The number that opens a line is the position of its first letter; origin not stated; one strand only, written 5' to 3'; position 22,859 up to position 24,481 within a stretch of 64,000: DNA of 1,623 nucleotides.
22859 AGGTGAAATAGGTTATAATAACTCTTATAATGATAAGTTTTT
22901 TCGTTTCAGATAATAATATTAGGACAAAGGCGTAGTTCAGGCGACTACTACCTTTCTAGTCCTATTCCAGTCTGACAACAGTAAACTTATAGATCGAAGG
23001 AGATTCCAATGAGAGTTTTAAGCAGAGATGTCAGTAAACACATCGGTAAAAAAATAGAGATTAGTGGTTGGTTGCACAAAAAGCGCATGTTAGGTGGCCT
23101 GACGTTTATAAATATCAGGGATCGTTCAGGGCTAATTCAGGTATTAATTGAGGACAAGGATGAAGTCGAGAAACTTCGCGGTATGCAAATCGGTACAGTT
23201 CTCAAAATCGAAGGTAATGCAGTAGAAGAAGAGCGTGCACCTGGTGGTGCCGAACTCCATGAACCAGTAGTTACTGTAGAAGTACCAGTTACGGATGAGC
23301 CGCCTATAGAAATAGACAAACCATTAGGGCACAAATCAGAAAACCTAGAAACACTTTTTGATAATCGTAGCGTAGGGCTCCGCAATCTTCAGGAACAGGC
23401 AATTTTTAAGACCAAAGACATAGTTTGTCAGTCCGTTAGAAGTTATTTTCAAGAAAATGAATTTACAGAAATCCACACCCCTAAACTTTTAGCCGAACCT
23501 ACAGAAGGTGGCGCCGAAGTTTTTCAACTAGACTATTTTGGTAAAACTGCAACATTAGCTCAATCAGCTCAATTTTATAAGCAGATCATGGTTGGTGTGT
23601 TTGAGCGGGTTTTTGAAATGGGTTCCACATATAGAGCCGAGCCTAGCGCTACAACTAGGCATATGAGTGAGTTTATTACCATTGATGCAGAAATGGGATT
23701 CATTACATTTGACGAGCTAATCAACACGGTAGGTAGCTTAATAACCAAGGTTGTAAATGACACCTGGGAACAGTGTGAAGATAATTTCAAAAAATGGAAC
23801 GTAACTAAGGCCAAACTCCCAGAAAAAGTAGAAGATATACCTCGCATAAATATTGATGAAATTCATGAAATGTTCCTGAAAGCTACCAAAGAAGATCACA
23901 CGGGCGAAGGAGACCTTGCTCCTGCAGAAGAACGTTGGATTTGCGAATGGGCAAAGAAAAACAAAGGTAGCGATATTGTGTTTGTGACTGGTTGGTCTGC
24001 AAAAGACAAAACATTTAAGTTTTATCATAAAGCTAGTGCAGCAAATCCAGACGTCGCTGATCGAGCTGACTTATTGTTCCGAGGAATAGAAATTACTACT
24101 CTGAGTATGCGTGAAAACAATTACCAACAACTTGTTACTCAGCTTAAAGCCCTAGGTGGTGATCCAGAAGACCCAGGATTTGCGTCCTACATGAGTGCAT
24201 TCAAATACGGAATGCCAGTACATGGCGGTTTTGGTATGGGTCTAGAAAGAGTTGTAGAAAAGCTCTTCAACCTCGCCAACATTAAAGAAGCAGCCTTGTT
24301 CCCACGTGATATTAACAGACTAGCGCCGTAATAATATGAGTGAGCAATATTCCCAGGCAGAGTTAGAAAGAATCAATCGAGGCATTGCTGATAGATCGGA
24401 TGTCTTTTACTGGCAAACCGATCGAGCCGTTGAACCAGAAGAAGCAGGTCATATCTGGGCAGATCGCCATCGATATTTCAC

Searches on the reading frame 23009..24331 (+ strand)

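Call 47: search_protein_families(library=pfam, proteins=[window:23009-24331:+], max_evalue=0.00001)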
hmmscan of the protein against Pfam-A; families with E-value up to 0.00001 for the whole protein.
window:23009-24331:+ (440 aa): 2 families
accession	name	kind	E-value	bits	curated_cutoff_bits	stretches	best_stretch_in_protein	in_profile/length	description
PF00152.25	tRNA-synt_2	-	1.2e-69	235.2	25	1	113-434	2-307/308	tRNA synthetases class II (D, K and N)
PF01336.31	tRNA_anti-codon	-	4.3e-10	39.8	27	1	17-84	2-68/75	OB-fold nucleic acid binding domain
